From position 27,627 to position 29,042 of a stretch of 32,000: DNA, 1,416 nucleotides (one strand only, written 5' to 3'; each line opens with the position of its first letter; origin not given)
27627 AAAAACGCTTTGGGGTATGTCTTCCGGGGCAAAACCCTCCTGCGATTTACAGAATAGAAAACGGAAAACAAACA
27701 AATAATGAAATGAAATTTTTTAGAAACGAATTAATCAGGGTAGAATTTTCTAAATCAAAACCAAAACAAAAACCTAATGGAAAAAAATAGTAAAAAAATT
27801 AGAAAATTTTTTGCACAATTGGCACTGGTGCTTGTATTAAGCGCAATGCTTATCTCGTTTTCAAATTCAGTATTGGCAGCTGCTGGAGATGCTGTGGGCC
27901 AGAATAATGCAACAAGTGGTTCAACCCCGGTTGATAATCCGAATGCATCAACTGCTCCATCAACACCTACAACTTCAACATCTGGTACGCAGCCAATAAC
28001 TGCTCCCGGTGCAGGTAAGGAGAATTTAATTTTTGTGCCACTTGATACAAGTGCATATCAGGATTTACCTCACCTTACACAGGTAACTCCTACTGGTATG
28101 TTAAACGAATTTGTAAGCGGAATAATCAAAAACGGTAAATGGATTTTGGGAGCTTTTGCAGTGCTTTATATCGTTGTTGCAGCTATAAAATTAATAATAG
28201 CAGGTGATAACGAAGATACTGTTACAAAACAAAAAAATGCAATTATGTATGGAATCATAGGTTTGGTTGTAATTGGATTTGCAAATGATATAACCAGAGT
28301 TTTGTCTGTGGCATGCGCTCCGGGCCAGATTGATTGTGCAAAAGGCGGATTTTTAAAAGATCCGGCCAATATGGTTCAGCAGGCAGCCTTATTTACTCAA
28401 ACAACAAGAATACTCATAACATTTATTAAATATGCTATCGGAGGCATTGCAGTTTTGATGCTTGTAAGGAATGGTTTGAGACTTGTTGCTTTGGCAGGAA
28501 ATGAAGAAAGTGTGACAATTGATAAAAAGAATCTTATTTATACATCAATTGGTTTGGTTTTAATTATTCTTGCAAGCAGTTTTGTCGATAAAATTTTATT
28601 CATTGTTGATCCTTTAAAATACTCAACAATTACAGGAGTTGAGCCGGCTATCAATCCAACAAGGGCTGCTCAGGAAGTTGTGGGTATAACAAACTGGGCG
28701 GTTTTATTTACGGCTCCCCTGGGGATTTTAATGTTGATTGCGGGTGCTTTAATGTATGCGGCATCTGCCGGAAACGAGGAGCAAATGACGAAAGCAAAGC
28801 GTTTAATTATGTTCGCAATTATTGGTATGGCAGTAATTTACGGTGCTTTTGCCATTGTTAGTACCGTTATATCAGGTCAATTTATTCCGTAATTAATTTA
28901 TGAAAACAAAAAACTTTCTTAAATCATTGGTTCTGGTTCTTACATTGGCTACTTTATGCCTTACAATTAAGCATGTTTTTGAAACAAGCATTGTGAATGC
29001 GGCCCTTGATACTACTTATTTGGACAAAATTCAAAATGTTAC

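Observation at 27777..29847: Two adjacent paralogues, each fusing three TrbC/VirB2-like pilin modules into one polypeptide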

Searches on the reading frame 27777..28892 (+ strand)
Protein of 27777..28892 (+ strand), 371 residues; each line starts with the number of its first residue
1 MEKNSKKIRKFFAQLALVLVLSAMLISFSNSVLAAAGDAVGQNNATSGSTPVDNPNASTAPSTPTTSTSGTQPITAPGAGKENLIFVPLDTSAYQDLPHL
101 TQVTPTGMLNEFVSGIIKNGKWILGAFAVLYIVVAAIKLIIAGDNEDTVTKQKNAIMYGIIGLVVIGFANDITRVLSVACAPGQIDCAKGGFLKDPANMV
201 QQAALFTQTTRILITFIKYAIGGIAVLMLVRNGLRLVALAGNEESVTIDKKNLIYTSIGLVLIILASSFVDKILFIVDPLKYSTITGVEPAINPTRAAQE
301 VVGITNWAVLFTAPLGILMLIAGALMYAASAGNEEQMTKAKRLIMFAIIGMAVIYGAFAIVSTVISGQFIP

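Call 4: search_protein_families(library=pfam, proteins=[window:27777-28892:+], max_evalue=1)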
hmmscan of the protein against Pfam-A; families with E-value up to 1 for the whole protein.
window:27777-28892:+ (371 aa): 3 families
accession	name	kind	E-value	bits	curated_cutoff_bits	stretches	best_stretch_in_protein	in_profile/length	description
PF18895.5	T4SS_pilin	-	5.4e-26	90.9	26.6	3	121-176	17-71/71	Type IV secretion system pilin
PF04956.18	TrbC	-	1.2e-05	25.9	27.9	2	204-273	35-98/98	TrbC/VIRB2 pilin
PF20990.2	DUF2207_C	-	0.66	10.1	33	0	3-158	129-201/247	Predicted membrane protein (DUF2207) C-terminal domain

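Call 10: find_encoding_contigs(protein=window:27777-28892:+, flank=10000, max_places=6)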
Protein window:27777-28892:+ (371 aa): 1 contig read that carries it; 1 place shown.
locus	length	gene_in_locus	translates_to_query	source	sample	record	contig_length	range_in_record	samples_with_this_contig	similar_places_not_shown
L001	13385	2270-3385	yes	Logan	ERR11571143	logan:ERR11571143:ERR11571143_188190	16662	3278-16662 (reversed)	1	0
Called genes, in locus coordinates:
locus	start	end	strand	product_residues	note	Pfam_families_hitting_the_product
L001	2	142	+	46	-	?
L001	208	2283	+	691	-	-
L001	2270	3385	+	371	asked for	PF04956:TrbC (faint), PF18895:T4SS_pilin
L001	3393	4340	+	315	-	PF18895:T4SS_pilin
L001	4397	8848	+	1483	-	PF18895:T4SS_pilin, PF18911:PKD_4 (weak), PF22352:K319L-like_PKD (weak), PF21027:Sde0182_C (faint), PF00801:PKD, PF18911:PKD_4, PF00801:PKD (weak), PF18911:PKD_4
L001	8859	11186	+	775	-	-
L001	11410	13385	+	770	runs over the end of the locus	-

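Call 11: find_homologous_proteins(query=window:27777-28889:+)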
Query window:27777-28889:+ (371 aa): 88 proteins with E <= 0.001 among 8000 candidates.
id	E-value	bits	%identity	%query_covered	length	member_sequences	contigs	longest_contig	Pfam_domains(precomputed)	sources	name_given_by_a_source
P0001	1.1e-229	779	100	100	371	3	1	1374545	PF18895.6,PF04956.19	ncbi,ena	-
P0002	1.3e-171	588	73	100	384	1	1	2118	PF18895.6,PF04956.19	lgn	-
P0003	3.5e-161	554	69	100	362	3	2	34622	PF18895.6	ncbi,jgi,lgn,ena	-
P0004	2.2e-155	535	69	100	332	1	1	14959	PF18895.6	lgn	-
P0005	3.8e-147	508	63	100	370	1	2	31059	PF18895.6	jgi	-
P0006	7.3e-138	477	63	85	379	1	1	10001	PF18895.6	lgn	-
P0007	1.3e-137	477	64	89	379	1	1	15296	PF18895.6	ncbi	ncbi:hypothetical protein ACFLZH_04950 [Patescibacteria group bacterium]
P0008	3.4e-137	475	69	80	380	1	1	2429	PF18895.6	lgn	-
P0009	1.9e-132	460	60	100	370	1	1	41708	PF18895.6,PF04956.19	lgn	-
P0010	2.3e-132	459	67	80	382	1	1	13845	PF18895.6,PF19607.5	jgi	jgi:hypothetical protein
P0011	4.3e-131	455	58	100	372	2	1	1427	PF18895.6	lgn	-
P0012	1.0e-126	441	55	100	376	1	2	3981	PF18895.6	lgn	-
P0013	1.0e-126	441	63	80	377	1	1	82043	PF18895.6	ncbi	ncbi:hypothetical protein ACFL3T_02205 [Patescibacteria group bacterium]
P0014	2.5e-126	440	58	100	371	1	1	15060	PF18895.6,PF04956.19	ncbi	-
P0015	1.3e-124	434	55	100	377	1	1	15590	PF18895.6,PF19607.5,PF04956.19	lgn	-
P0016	4.7e-124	432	57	100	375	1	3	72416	PF18895.6,PF19607.5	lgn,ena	-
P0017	3.1e-122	426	60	88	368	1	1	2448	PF18895.6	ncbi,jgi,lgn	jgi:hypothetical protein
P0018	1.3e-120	421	54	99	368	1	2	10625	PF18895.6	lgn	-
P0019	2.3e-119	417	56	100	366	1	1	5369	PF18895.6,PF04956.19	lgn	-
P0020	2.8e-119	416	50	100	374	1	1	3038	PF18895.6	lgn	-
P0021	1.4e-118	414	55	100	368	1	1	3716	PF18895.6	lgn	-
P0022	1.0e-117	411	62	86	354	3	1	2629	PF18895.6,PF04956.19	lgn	-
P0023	1.2e-117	411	54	99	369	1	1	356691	PF18895.6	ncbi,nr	ncbi:hypothetical protein C0416_05360 [bacterium]|nr:hypothetical protein [bacterium]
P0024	2.5e-117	410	57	99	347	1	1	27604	PF18895.6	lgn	-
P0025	4.1e-117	409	56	100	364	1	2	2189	PF18895.6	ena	-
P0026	3.3e-116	406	56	100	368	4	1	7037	PF18895.6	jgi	-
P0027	1.4e-115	404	55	100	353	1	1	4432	PF18895.6,PF04956.19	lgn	-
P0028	2.6e-114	400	61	78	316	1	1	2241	PF18895.6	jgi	-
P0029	4.9e-114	399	55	100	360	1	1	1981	PF18895.6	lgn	-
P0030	3.4e-113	396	55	100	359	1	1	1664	PF18895.6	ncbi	-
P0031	6.5e-110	386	58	85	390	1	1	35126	PF18895.6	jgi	-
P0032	2.5e-109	384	52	99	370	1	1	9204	PF18895.6,PF04956.19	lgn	-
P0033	8.7e-109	382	62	76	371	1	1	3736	PF18895.6,PF04956.19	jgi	jgi:hypothetical protein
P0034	9.8e-109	382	52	98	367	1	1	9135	PF18895.6,PF04956.19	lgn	-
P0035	1.3e-107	378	49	100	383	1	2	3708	PF18895.6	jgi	jgi:hypothetical protein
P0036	3.9e-106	373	51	98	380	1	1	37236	PF18895.6,PF04956.19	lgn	-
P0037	2.3e-105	371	60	77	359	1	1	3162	PF18895.6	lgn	-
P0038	7.2e-105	369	52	99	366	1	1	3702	PF18895.6,PF04956.19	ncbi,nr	ncbi:pilin [Patescibacteria group bacterium]|nr:pilin [Patescibacteria group bacterium]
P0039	1.1e-104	368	51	99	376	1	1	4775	PF18895.6,PF04956.19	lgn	-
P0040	3.2e-103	364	50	97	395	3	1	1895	PF18895.6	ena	-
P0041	3.8e-102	360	49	99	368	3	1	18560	PF18895.6,PF04956.19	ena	-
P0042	7.0e-101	356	50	99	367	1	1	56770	PF18895.6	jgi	-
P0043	7.4e-100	353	55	81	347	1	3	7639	PF18895.6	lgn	-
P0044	1.9e-99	351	49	98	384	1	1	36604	PF18895.6,PF04956.19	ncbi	ncbi:pilin [Patescibacteria group bacterium]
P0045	9.0e-99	349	55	79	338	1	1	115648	PF18895.6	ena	-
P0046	1.2e-95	339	56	77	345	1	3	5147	PF18895.6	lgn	-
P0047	1.5e-95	338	47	99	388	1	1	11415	PF18895.6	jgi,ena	-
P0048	1.7e-73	266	45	75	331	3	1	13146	PF18895.6,PF04956.19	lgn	-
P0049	3.1e-72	262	45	80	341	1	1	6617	PF18895.6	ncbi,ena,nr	ncbi:MAG TPA: hypothetical protein VI588_01455 [Candidatus Gracilibacteria bacterium]|nr:hypothetica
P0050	3.2e-72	262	44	78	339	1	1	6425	PF18895.6,PF04956.19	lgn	-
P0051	7.5e-72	261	40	98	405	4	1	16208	PF18895.6,PF04956.19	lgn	-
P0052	1.4e-71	260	40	84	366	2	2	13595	PF18895.6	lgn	-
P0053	1.9e-71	259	40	98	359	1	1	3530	PF18895.6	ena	-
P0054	2.9e-70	255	48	75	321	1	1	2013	PF18895.6,PF04956.19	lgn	-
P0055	1.2e-69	253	41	80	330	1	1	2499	PF18895.6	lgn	-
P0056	1.7e-68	249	48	70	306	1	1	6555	PF18895.6,PF04956.19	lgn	-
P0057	3.4e-68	248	43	79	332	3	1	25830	PF18895.6,PF04956.19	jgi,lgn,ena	-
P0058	8.4e-68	247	43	78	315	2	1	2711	PF18895.6,PF04956.19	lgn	-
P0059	1.8e-67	246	45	69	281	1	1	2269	PF18895.6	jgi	jgi:hypothetical protein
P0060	1.9e-67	246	44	75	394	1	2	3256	PF18895.6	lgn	-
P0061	1.0e-66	244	39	99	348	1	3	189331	PF18895.6,PF04956.19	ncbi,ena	-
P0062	4.3e-66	242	39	99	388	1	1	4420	PF18895.6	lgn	-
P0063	8.8e-66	241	42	78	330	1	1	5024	PF18895.6,PF04956.19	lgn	-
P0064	4.0e-65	238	44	77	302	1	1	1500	PF18895.6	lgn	-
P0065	1.3e-64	237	42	77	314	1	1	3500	PF18895.6,PF04956.19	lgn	-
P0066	3.8e-64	235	43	75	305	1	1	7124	PF18895.6,PF04956.19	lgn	-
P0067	8.1e-64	234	43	77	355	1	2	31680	PF18895.6,PF04956.19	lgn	-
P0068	1.3e-63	233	41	76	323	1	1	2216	PF18895.6,PF04956.19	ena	-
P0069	2.5e-63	232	44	76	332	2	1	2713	PF18895.6,PF04956.19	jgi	-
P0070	5.4e-63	231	43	76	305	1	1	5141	PF18895.6,PF04956.19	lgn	-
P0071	1.7e-62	230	42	78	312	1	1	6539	PF18895.6,PF04956.19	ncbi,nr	ncbi:hypothetical protein HZC21_06360 [Candidatus Peregrinibacteria bacterium]|nr:hypothetical prote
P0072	9.3e-62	227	46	71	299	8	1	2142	PF18895.6,PF04956.19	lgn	-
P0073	2.3e-61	226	42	77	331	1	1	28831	PF18895.6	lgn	-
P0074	6.7e-61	225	40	75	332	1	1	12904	PF18895.6,PF04956.19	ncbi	-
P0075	5.6e-60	221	41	77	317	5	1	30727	PF18895.6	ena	-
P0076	2.0e-59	220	45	69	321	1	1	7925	PF18895.6,PF04956.19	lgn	-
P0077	4.9e-59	218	47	64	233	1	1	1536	PF18895.6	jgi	jgi:hypothetical protein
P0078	2.7e-58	216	44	60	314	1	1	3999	PF18895.6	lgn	-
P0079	5.2e-55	205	39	77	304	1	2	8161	PF18895.6,PF04956.19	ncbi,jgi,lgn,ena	-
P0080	1.4e-53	200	43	67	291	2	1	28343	PF18895.6,PF04956.19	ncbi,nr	ncbi:hypothetical protein HZA39_03160 [Candidatus Peregrinibacteria bacterium]|nr:hypothetical prote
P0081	2.6e-50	190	36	77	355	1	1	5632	PF18895.6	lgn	-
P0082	2.7e-26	111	28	98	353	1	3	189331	PF18895.6,PF04956.19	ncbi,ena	-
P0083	4.5e-25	107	33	41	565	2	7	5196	PF18895.6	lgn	-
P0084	2.4e-23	101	32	68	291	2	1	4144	PF18895.6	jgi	-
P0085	1.6e-19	89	31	85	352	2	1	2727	PF18895.6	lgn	-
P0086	4.5e-19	87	32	77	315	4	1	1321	PF18895.6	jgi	jgi:cytochrome bd-type quinol oxidase subunit 2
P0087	5.4e-18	83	29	98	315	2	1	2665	PF18895.6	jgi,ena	-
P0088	6.9e-18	83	31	77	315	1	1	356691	PF18895.6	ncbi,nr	ncbi:hypothetical protein C0416_05365 [bacterium]|nr:hypothetical protein [bacterium]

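Call 25: search_protein_families(library=pfam, proteins=[L001:8859-11186:+, L001:11410-13383:+, L001:4397-8848:+], max_evalue=0.1)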
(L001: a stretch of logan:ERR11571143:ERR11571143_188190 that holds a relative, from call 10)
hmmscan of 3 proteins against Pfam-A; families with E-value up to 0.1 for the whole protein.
L001:8859-11186:+ (775 aa): 16 families
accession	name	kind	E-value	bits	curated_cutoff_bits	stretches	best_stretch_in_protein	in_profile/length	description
PF18911.6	PKD_4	-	2.7e-89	293.8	27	6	423-499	9-85/85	PKD domain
PF00801.26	PKD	-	4e-64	213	23.5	6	430-492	13-74/80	PKD domain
PF22352.2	K319L-like_PKD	-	2.4e-26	92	27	3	341-406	13-83/84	K319L-like, PKD domain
PF16820.11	PKD_3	-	7.7e-12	45.3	26.3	2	358-393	34-68/68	PKD-like domain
PF21027.3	Sde0182_C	-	7.8e-09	36.4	27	0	531-551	1-21/83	Cellulose-binding protein Sde0182, C-terminal domain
PF07495.19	Y_Y_Y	-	1.4e-08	35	26.6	2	364-404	18-59/65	Y_Y_Y domain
PF02010.21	REJ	-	3.4e-07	29.7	25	1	291-461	53-253/452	REJ domain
PF18981.6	InlK_D3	-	2.9e-05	24.5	25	1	470-500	45-74/75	Internalin K domain (D3/D4)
PF08329.16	ChitinaseA_N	-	8.1e-05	22.7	21.2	0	458-499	67-107/133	Chitinase A, N-terminal domain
PF08353.15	MurT_C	-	0.00096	19.6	25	1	323-406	9-88/110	MurT ligase C-terminal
PF15418.12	DUF4625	-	0.0021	18.8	27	0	473-499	104-130/131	Domain of unknown function (DUF4625)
PF08481.16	GBS_Bsp-like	-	0.0072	16.7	31.6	0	531-585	27-80/92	GBS Bsp-like repeat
PF16403.11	Bact_surface_Ig-like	-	0.023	15.2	27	0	454-499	28-71/71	Bacterial surface protein, Ig-like domain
PF14347.11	DUF4399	-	0.044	14.6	28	0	724-769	45-88/91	Domain of unknown function (DUF4399)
PF16967.11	TcfC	-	0.047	13.7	29.4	0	744-768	43-67/68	E-set like domain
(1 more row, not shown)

L001:11410-13383:+ (658 aa): 1 family
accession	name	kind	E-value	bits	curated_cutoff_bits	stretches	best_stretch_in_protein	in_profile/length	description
PF09134.16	Invasin_D3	-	0.0053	17.7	33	1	499-570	17-80/98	Invasin, domain 3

L001:4397-8848:+ (1483 aa): 13 families
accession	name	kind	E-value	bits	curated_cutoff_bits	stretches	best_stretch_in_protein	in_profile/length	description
PF18911.6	PKD_4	-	4.3e-61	203.4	27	7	924-1005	10-85/85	PKD domain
PF00801.26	PKD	-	1.2e-53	179.4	23.5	7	840-898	26-79/80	PKD domain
PF22352.2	K319L-like_PKD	-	2.8e-19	69.4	27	3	626-696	11-82/84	K319L-like, PKD domain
PF18895.5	T4SS_pilin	-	1.8e-08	34.8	26.6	1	79-144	6-70/71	Type IV secretion system pilin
PF21027.3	Sde0182_C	-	3.2e-07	31.3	27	1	1032-1078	2-50/83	Cellulose-binding protein Sde0182, C-terminal domain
PF04956.18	TrbC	-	0.00042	20.9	27.9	1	76-144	35-97/98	TrbC/VIRB2 pilin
PF15418.12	DUF4625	-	0.00095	19.9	27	0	841-900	73-130/131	Domain of unknown function (DUF4625)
PF07495.19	Y_Y_Y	-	0.0067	16.8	26.6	0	976-1007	33-64/65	Y_Y_Y domain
PF16820.11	PKD_3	-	0.009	16.3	26.3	0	841-884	31-66/68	PKD-like domain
PF01578.25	Cytochrom_C_asm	-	0.017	15.2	29.9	1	98-148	163-210/212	Cytochrome C assembly protein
PF16967.11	TcfC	-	0.035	14.1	29.4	0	980-999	43-62/68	E-set like domain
PF05345.18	He_PIG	-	0.043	14.7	24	0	870-897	65-92/96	Putative Ig domain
PF19607.4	DUF6112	-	0.081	13.2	25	0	72-146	10-82/88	Family of unknown function (DUF6112)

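Call 29: find_related_loci(query=A2, collection=genome_contigs, flank=10000)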
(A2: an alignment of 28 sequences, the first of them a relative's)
Query A2 (371 aa) in genome_contigs; peptide patterns used: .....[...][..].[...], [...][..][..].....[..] (x = any residue, [..] = any of these).
222 stretches matched a pattern; 90 encode a relative of the query (tblastn E <= 1e-3); the best 80 are kept; 80 distinct loci.
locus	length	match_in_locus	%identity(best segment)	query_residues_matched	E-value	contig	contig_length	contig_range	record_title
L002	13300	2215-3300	69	1-371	2e-171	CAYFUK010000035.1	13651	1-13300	MAG TPA_asm: uncultured Candidatus Peribacteria bacterium isolate ERP107533_co1_54 genome assembly, contig: NODE_4112_le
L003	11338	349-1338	64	41-371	4e-145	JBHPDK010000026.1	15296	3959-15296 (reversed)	Patescibacteria group bacterium isolate SAG AM-311-A13 NODE_26_length_15296_cov_25.325963, whole genome shotgun sequence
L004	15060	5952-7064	58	1-371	2e-137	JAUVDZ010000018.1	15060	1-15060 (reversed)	MAG: Candidatus Peregrinibacteria bacterium isolate CSMAG_310 CSMAG_310_k141_3112699_length_15060_cov_5.9926, whole geno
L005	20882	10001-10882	63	77-371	7e-130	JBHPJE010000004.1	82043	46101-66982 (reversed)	Patescibacteria group bacterium isolate SAG AM-312-L06 AM-312-L06_NODE_4, whole genome shotgun sequence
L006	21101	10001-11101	54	6-371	5e-126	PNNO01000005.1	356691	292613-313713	MAG: bacterium isolate SW.3.65 SW_1000002_356691, whole genome shotgun sequence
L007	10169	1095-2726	59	47-371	2e-125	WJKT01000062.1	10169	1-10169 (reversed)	MAG: Candidatus Peregrinibacteria bacterium isolate Bin_387 k141_2960023, whole genome shotgun sequence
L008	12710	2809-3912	52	1-369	4e-123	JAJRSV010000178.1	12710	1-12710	MAG: Bacteroidetes bacterium isolate Dive96_bin1.139 k141_2357374, whole genome shotgun sequence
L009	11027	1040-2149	56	1-371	2e-117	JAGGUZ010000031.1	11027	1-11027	MAG: bacterium isolate AUK087 PB_MBMC_041_c_000000000009, whole genome shotgun sequence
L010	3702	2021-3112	52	1-369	7e-118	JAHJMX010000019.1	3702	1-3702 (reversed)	MAG: Patescibacteria group bacterium isolate Old_saline.mb.71 Old_saline.mb.71_k141_251603, whole genome shotgun sequenc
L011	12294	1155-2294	49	6-369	6e-111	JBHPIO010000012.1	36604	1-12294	Patescibacteria group bacterium isolate SAG AM-312-G21 AM-312-G21_NODE_12, whole genome shotgun sequence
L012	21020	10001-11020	49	1-369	9e-109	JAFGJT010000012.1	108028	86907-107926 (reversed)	MAG: Candidatus Peregrinibacteria bacterium isolate Zod_Metabat.293 k87_8166197, whole genome shotgun sequence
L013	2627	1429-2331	45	74-369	1e-81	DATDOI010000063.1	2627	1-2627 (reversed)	MAG TPA_asm: Candidatus Gracilibacteria bacterium isolate SMAG_U7890 k141_2552719, whole genome shotgun sequence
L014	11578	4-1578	60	116-369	1e-79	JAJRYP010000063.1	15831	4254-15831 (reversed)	MAG: Patescibacteria group bacterium isolate Dive96_bin3.358 k141_1765567, whole genome shotgun sequence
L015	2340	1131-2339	48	83-369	3e-81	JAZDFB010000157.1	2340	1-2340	MAG: Planctomycetota bacterium isolate MEGAHIT-group-0.182 k141_9514171, whole genome shotgun sequence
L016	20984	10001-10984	38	6-369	3e-78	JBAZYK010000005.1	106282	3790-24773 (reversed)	MAG: Candidatus Gracilibacteria bacterium isolate SO_2017_GW1_79 NODE_1275_length_106282_cov_6.605567_OW334_2017, whole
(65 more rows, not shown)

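Call 40: predict_structure(alignment_id=A3)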
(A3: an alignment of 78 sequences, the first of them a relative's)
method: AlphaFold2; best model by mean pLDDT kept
length: 371 residues; sequences in the alignment: 78
mean_pLDDT: 74.8   pTM: 0.47
mean pLDDT of the five models: 74.8, 74.5, 72.7, 68.8, 68.4
residues with pLDDT >= 90: 71; 70-90: 177; 50-70: 79; < 50: 44
segments of 3 or more residues with pLDDT < 50: 35-50, 65-75, 286-290
pLDDT, mean of each block of 10 residues (from residue 1): 78 90 77 49 40 50 46 49 56 65 78 82 89 93 91 92 86 71 67 69 75 82 88 87 85 87 78 57 49 68 80 87 92 93 94 86 65 46
secondary structure, 60 per line:
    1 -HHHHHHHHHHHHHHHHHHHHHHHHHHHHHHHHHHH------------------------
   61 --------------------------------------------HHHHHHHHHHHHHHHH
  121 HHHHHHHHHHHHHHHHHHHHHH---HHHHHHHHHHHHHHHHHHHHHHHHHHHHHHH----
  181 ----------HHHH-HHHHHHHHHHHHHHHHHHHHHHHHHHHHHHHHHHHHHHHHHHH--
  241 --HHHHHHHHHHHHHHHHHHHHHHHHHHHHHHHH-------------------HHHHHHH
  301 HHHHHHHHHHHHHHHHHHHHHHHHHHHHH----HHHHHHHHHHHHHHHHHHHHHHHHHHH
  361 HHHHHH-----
elements in order: H2-36 H105-142 H146-176 H191-194 H196-238 H243-274 H294-329 H334-366

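Call 42: fold_search(model_id=the predicted structure, library=pdb)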
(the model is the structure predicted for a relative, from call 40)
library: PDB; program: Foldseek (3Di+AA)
matches with E <= 10: 239; with E <= 0.001: 0
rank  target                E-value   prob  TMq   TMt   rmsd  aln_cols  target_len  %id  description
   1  8zo8_C3               5.9e-01  0.16  0.14  0.18  22.6       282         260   10  Respirasome open state 3 in presence of metformin (SC-MetO3) (released 2025-11-19)
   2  8v02_A                6.8e-01  0.15  0.15  0.14  30.9       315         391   10  AaegOR10 structure bound to o-cresol (released 2024-06-19)
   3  5uni_B                7.9e-01  0.23  0.17  0.23  22.7       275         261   12  Critical role of water molecules for proton translocation of the membrane-bound transhydrogenase (released 2017-05-10)
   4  9l76_A                7.9e-01  0.18  0.15  0.13  20.9       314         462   14  Structures and mechanism of the nicotinamide nucleotide transhydrogenase from E. coli (released 2026-01-07)
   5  6h2f_E                9.6e-01  0.15  0.15  0.17  29.6       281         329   13  Structure of the pre-pore AhlB of the tripartite alpha-pore forming toxin, AHL, from Aeromonas hydrophila. (released 2019-07-10)
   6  4k1n_A                1.0e+00  0.15  0.13  0.10  21.3       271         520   10  Crystal structure of full-length mouse alphaE-catenin (released 2013-05-01)
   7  8wqy_I                1.1e+00  0.28  0.16  0.33  22.9       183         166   12  Fe-O nanocluster of form-XI in the 4-fold channel of Ureaplasma diversum ferritin (released 2024-06-12)
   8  4o93_B                1.1e+00  0.18  0.16  0.22  23.0       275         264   12  Crystal structure of Thermus thermophilis transhydrogeanse domain II dimer (released 2014-12-31)
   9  6fn9_A                1.2e+00  0.28  0.17  0.26  19.9       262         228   10  Mono- and bivalent 14-3-3 inhibitors for characterizing supramolecular lysine-PEG interactions in proteins (released 2018-07-04)
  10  8j7w_A                1.3e+00  0.21  0.17  0.21  14.1       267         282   10  Cryo-EM structure of hZnT7-Fab complex in zinc state 2, determined in heterogeneous conformations- one subunit in an i (released 2023-09-20)
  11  6qv0_A                1.6e+00  0.06  0.11  0.07  25.4       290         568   12  Structure of ATP-bound outward-facing TM287/288 in complex with sybody Sb_TM35 (released 2019-05-29)
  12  4u15_A                1.6e+00  0.28  0.19  0.19   9.7       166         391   13  M3-mT4L receptor bound to tiotropium (released 2014-11-26)
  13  7o37_c                1.6e+00  0.11  0.14  0.18  23.8       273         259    9  Murine supercomplex CIII2CIV in the assembled locked conformation (released 2021-10-13)
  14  6h2f_A                1.7e+00  0.15  0.17  0.19  31.4       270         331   12  Structure of the pre-pore AhlB of the tripartite alpha-pore forming toxin, AHL, from Aeromonas hydrophila. (released 2019-07-10)
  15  6dry                  1.7e+00  0.15  0.17  0.16  19.9       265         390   15  Structural Determinants of Activation and Biased Agonism at the 5-HT2B Receptor (released 2018-08-29)
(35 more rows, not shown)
